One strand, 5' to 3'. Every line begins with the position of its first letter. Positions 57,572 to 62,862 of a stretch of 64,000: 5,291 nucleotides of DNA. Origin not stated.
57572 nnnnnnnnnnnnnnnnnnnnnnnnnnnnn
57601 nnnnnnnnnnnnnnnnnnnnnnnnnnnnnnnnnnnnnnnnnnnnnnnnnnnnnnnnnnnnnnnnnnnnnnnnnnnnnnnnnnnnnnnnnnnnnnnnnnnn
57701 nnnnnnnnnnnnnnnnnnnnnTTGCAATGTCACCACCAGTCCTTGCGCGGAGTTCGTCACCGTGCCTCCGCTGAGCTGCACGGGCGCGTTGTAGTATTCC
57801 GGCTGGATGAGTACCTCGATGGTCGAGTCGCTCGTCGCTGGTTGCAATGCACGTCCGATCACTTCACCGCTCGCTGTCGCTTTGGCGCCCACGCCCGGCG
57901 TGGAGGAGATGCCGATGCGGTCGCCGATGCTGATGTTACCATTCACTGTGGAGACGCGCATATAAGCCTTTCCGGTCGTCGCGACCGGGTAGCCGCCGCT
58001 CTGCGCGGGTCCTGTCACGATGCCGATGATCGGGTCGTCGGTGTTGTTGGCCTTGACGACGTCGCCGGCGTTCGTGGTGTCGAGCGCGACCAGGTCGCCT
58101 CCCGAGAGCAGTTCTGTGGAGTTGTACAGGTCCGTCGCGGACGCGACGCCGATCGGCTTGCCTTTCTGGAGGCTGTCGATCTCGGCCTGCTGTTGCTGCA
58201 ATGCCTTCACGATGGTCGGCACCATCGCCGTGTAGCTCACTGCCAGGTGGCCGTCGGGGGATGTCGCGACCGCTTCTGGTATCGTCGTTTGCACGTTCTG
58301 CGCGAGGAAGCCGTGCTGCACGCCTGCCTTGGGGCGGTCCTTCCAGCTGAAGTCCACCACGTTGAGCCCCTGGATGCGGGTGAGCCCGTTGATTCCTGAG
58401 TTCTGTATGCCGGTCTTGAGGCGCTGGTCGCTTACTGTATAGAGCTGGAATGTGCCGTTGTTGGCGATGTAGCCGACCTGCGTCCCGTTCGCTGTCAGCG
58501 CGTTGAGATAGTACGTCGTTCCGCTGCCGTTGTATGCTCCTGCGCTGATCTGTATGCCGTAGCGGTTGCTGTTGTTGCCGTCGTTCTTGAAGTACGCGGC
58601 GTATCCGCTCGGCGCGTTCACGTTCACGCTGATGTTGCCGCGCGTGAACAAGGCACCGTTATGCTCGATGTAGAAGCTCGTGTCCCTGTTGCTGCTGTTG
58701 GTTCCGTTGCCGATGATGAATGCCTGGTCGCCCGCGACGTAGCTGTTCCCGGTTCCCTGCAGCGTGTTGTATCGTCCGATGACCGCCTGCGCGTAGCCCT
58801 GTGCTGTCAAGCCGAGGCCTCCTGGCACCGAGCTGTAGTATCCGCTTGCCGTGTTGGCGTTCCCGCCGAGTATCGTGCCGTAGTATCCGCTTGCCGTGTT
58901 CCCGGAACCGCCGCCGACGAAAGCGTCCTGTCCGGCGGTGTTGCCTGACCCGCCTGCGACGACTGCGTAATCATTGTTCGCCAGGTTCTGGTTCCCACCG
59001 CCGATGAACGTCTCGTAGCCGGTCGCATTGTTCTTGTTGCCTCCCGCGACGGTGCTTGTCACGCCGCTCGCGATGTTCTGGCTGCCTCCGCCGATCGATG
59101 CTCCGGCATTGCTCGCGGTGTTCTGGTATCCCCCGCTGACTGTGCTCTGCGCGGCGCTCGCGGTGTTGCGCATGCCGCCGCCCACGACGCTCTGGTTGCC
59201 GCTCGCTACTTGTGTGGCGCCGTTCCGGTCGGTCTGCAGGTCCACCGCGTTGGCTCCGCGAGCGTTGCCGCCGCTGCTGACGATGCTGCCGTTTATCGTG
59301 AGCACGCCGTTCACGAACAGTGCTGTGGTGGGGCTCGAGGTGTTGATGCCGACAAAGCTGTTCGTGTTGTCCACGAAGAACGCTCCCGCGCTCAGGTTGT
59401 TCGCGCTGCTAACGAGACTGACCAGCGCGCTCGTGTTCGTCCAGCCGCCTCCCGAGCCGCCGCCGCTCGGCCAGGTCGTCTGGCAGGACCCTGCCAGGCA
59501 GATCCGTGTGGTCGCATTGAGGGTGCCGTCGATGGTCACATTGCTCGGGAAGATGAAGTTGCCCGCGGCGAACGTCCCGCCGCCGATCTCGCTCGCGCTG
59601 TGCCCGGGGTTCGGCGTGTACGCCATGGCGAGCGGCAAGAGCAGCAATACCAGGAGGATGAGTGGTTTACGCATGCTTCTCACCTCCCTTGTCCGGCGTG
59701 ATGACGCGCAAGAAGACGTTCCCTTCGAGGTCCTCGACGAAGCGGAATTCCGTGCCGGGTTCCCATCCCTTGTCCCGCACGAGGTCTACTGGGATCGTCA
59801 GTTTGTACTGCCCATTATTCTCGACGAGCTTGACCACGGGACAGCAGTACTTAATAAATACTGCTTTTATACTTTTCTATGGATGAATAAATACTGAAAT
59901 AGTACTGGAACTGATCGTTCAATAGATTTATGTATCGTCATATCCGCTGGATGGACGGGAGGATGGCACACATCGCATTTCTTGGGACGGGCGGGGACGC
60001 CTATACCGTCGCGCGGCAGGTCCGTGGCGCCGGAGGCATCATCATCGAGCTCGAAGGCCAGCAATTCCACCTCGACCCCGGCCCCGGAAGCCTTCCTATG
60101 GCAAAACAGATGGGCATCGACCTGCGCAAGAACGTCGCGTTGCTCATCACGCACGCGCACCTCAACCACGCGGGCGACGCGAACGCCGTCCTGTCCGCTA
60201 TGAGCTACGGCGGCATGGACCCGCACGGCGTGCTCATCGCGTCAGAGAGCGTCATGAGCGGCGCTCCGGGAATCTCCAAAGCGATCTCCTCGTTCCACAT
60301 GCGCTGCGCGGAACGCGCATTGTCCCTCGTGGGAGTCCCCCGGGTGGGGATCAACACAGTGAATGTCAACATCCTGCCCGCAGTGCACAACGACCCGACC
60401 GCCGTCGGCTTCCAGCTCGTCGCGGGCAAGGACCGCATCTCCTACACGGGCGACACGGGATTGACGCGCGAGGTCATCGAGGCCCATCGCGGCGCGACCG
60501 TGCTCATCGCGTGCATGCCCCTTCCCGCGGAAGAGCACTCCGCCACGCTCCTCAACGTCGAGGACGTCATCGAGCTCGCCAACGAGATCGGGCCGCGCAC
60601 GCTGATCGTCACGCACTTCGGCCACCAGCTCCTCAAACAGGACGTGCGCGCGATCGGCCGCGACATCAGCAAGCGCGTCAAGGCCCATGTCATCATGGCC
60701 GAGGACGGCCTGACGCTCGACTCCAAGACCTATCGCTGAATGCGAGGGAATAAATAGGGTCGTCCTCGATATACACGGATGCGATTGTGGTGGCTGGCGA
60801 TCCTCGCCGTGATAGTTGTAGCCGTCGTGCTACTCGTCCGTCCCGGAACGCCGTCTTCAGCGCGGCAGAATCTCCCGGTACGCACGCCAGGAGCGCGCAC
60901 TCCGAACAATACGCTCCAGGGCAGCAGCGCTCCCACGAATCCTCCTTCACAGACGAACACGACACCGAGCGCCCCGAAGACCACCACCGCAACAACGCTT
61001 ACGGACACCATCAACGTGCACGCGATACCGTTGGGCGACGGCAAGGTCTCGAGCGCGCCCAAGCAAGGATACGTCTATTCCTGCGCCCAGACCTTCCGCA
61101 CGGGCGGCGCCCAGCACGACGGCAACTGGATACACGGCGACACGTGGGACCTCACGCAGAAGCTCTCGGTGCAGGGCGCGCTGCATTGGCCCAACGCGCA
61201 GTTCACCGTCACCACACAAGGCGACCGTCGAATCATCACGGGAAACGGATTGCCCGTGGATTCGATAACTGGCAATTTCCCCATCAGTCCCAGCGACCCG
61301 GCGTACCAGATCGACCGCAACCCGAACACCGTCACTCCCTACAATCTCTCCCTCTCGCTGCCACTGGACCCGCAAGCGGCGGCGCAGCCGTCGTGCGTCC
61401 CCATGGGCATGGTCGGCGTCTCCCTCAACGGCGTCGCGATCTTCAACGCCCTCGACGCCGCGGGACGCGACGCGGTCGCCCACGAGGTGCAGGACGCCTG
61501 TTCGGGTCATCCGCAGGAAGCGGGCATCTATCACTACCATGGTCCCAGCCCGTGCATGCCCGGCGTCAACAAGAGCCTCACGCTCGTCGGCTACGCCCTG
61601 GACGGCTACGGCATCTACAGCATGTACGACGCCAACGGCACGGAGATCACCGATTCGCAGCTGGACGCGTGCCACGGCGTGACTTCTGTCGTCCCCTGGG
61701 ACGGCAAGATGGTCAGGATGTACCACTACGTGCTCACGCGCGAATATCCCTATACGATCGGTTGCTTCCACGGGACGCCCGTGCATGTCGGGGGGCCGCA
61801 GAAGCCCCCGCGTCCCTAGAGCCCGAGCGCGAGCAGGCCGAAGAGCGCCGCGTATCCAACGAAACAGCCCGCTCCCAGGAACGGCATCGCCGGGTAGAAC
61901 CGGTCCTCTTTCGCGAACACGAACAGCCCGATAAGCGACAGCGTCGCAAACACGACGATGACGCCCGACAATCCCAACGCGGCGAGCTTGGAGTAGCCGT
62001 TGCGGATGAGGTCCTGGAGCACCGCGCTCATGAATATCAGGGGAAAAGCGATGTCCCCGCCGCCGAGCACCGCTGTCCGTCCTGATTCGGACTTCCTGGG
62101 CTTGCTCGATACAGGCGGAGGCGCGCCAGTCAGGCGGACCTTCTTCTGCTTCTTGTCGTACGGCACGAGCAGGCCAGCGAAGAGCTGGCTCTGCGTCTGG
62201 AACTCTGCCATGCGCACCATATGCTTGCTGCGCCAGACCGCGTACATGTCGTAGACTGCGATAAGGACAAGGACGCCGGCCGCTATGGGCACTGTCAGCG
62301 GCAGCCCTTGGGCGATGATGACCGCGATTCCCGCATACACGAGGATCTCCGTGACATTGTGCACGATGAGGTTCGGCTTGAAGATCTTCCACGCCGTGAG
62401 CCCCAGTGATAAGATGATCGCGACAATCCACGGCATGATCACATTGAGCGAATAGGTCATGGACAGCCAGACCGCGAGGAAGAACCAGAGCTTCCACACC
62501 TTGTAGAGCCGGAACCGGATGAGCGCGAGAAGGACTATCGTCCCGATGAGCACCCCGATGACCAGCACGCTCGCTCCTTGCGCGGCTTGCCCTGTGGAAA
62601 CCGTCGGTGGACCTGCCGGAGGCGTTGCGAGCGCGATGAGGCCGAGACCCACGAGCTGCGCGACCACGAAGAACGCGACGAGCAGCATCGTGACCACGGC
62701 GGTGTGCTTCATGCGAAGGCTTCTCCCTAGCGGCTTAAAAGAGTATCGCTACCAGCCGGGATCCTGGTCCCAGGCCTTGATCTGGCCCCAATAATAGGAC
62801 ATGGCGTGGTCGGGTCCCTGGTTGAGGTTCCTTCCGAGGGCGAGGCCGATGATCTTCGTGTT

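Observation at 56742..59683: Tail-fibre-like protein with internal peptidase-S74 intramolecular chaperone in an archaeal surface-protein operon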

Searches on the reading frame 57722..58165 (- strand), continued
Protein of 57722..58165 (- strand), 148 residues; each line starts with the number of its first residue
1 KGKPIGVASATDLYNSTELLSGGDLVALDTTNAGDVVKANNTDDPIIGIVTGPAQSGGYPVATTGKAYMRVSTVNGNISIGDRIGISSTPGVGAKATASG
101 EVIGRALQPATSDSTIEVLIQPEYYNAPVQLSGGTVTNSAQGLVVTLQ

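Call 91: search_protein_families(library=phrogs, proteins=[L012:4249-6903:+, L013:2686-6387:+, L015:4339-6234:+, L015:6247-7284:+], max_evalue=0.001)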
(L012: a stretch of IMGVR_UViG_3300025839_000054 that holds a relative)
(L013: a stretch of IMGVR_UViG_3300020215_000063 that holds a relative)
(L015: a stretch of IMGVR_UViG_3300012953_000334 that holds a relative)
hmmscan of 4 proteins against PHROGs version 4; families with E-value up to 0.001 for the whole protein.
L012:4249-6903:+ (884 aa): 4 families
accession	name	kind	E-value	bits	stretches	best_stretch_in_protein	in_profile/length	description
phrog_9942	-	tail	4e-14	52.6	1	111-169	1074-1131/1178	tail fiber protein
phrog_18345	-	tail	2.7e-12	46.9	2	411-590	322-495/956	tail fiber protein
phrog_26019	-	unknown function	8.5e-07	27.9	0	273-306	1194-1227/1347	-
phrog_28668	-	unknown function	4.3e-05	24.5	0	354-378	30-55/153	-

L013:2686-6387:+ (1233 aa): 7 families
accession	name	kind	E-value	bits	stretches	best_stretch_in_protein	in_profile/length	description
phrog_13229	-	tail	2.4e-10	40.7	1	617-645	352-380/544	tail fiber protein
phrog_5906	-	unknown function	6.4e-09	37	1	891-922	29-60/197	-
phrog_16472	-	tail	1e-07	32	0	709-738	383-412/496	tail fiber protein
phrog_21722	-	tail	1.3e-07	31.6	1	614-707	361-451/576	long tail fiber protein distal subunit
phrog_18671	-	unknown function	4.1e-07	31.2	0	552-572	72-92/197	-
phrog_4465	-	tail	4.2e-05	24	0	550-571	100-121/342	tail fiber protein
phrog_6859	-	tail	0.00017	22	0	158-192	110-142/346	tail fiber protein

L015:4339-6234:+ (631 aa): 0 families

L015:6247-7284:+ (345 aa): 1 family
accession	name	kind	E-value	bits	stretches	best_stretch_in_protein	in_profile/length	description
phrog_17970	-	unknown function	3.7e-15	57.2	1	57-281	59-277/357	-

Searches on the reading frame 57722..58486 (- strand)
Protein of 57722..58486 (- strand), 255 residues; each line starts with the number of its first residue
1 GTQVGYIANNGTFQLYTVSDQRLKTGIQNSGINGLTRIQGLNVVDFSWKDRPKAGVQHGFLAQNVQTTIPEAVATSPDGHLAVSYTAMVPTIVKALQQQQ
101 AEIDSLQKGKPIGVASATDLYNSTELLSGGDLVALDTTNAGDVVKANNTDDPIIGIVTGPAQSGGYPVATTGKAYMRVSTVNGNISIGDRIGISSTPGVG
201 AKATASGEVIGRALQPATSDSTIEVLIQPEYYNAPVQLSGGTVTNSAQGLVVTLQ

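Call 25: find_homologous_proteins(query=window:57722-58486:-, max_evalue=0.00001)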
Query window:57722-58486:-: 1142 candidates shared short words with the query, none scored E <= 0.00001.
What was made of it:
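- Tried and rejected: A homology search with aa 400-654 returned no hit at all, not even the protein itself (call 25).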

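Call 34: find_related_loci(query=window:57722-58486:-, collection=genome_contigs, flank=10000)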
Query window:57722-58486:- (255 aa) in genome_contigs; peptide patterns used: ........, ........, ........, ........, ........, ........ (x = any residue, [..] = any of these).
163 stretches matched a pattern; 1 encode a relative of the query (tblastn E <= 1e-3); 1 distinct loci.
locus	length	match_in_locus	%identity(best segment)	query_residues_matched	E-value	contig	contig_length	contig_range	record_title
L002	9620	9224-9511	31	19-119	1e-6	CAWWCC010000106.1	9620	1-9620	MAG TPA_asm: uncultured Planctomycetaceae bacterium isolate SRR5720226_binner23_13 genome assembly, contig: ERZ12295396.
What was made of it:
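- Tried and rejected: The GTDB-representative scan found only a distant planctomycete S74 (call 34).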

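Call 59: find_related_loci(query=window:57722-58486:-, collection=metagenome_contigs, flank=8000)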
Query window:57722-58486:- (255 aa) in metagenome_contigs; peptide patterns used: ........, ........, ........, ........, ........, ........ (x = any residue, [..] = any of these).
241 stretches matched a pattern; 3 encode a relative of the query (tblastn E <= 1e-3); 3 distinct loci.
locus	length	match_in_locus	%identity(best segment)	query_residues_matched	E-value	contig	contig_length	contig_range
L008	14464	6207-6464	32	19-102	3e-10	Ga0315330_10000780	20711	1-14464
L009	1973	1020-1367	31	2-107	6e-8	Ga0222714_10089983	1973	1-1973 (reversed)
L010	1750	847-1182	27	19-107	8e-8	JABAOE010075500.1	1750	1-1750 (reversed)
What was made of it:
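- Tried and rejected: The JGI metagenome scan found three S74-only matches (call 59).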

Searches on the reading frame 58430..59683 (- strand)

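Call 16: search_protein_families(library=pfam, proteins=[window:58430-59683:-], max_evalue=10)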
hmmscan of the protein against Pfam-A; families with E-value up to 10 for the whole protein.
window:58430-59683:- (418 aa): 3 families
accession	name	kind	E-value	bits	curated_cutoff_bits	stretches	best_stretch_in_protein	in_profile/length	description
PF21300.2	LbR_Ice_bind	-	0.0076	16.8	30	2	197-287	8-96/97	Grass antifreeze beta roll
PF18792.6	UspA1_rep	-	0.057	14.1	27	2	180-191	1-12/13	Ubiquitous surface protein adhesin repeat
PF06442.17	DHFR_2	-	0.21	11.9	25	0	380-417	34-71/78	R67 dihydrofolate reductase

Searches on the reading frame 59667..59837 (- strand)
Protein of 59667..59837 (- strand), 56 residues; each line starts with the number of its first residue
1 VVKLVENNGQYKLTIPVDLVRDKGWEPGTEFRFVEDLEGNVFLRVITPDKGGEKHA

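Call 65: search_protein_families(library=pfam, proteins=[window:59667-59837:-], max_evalue=0.001)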
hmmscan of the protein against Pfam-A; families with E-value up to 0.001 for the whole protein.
window:59667-59837:- (56 aa): 0 families

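Call 66: search_protein_families(library=pfam, proteins=[window:59667-59837:-], max_evalue=10)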
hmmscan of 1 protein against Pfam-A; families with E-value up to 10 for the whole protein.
window:59667-59837:- (56 aa): 0 families

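Call 67: search_solved_structures(query=window:59670-59837:-, max_evalue=10, show_alignments=2)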
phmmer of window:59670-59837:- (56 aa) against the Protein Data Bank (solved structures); distinct sequences matched with E-value up to 10: 23.
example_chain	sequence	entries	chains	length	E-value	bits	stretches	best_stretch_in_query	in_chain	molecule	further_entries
4tqj_A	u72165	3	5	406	4.2e-07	33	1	9-41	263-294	Lectin 2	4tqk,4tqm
5jsb_A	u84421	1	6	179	0.23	15.1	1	19-41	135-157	Induced myeloid leukemia cell differentiation protein Mcl-1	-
5mb4_A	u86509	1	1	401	0.38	14.4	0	18-46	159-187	GlcNAc specific lectin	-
6ne5_A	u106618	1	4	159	0.52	13.9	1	19-41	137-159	Induced myeloid leukemia cell differentiation protein Mcl-1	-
2mhs_A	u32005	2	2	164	0.75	13.4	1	19-40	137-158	Induced myeloid leukemia cell differentiation protein Mcl-1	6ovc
1h1a_A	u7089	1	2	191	1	13.1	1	5-35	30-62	Endo-1,4-beta-xylanase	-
1xnk_A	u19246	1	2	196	1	13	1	5-35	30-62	endoxylanase 11A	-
6o4u_A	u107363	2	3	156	1.2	12.9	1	19-39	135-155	Induced myeloid leukemia cell differentiation protein Mcl-1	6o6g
5c3f_A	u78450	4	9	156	1.2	12.9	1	19-39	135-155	Induced myeloid leukemia cell differentiation protein Mcl-1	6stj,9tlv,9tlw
2nl9_A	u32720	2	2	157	1.2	12.9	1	19-39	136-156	FUSION PROTEIN CONSISTING OF Induced myeloid leukemia cell differentiation protein Mcl-1 h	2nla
4hw4_A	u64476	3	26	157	1.2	12.9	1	19-39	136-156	Induced myeloid leukemia cell differentiation protein Mcl-1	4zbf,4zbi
5c6h_A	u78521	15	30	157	1.2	12.9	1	19-39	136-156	Induced myeloid leukemia cell differentiation protein Mcl-1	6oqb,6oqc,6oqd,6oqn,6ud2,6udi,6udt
6p3p_A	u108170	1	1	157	1.2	12.9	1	19-39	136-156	Induced myeloid leukemia cell differentiation protein Mcl-1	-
2pqk_A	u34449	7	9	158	1.2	12.8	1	19-39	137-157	Induced myeloid leukemia cell differentiation protein Mcl-1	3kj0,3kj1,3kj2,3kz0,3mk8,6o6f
5fdr_A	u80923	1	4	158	1.2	12.8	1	19-39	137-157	Induced myeloid leukemia cell differentiation protein Mcl-1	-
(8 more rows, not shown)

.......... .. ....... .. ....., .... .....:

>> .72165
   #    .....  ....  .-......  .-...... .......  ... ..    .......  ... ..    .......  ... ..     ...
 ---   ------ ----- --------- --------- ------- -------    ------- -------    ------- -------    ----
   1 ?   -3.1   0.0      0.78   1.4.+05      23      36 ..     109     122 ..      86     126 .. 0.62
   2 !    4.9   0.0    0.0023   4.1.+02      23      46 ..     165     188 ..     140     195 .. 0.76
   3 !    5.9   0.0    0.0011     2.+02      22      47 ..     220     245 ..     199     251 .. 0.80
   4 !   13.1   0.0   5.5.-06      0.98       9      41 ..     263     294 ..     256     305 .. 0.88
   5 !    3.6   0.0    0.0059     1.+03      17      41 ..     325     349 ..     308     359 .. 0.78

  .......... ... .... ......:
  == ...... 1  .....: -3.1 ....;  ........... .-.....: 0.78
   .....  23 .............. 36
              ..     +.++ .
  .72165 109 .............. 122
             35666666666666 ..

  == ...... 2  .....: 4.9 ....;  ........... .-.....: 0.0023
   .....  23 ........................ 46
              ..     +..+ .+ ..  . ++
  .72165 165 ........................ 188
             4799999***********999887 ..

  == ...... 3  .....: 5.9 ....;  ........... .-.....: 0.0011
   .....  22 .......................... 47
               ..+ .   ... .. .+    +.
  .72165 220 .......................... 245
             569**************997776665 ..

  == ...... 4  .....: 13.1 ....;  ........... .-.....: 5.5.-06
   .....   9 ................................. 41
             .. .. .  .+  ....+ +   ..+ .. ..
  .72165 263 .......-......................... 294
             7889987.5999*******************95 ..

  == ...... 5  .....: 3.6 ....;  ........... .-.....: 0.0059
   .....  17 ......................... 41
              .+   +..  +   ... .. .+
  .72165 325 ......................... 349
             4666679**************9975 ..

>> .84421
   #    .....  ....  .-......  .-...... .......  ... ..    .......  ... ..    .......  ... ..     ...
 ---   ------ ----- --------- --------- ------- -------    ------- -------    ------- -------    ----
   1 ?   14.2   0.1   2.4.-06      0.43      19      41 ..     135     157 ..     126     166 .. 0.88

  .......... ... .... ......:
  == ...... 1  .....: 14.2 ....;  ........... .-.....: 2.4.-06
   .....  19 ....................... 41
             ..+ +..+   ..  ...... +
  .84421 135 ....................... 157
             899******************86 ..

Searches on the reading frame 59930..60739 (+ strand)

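Call 3: search_protein_families(library=pfam, proteins=[window:59930-60739:+], max_evalue=0.01)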
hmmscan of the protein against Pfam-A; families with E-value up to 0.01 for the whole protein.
window:59930-60739:+ (269 aa): 2 families
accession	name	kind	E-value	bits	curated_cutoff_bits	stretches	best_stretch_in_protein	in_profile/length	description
PF12706.13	Lactamase_B_2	-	4.7e-14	52.9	27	1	46-230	3-200/200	Beta-lactamase superfamily domain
PF00753.33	Lactamase_B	-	2.4e-07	31.3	22.7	1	48-89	20-65/196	Metallo-beta-lactamase superfamily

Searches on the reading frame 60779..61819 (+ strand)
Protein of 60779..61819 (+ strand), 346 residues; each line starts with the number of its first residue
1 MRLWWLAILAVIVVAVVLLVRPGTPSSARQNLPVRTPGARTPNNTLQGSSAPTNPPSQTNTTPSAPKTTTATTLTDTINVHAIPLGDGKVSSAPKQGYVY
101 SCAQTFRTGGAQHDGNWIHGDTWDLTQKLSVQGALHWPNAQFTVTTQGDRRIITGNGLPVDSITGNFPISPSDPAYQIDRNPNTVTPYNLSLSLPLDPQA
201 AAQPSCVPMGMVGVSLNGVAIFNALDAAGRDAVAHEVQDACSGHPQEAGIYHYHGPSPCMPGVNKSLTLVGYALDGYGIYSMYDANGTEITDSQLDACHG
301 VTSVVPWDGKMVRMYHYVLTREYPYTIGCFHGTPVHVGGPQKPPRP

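Call 3: search_protein_families(library=pfam, proteins=[window:60779-61819:+], max_evalue=0.01)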
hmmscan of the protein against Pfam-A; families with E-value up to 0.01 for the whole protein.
window:60779-61819:+ (346 aa): 1 family
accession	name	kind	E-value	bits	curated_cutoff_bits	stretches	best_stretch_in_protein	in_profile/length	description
PF14240.11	YHYH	-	3.1e-19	70.1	25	2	193-285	3-118/193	YHYH protein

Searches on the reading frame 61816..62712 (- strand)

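Call 3: search_protein_families(library=pfam, proteins=[window:61816-62712:-], max_evalue=0.01)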
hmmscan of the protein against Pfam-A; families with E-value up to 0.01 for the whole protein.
window:61816-62712:- (298 aa): 1 family
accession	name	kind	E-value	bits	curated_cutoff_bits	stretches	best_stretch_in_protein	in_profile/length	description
PF06550.16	SPP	-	2.2e-14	54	23.9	1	12-295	1-280/283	Signal-peptide peptidase, presenilin aspartyl protease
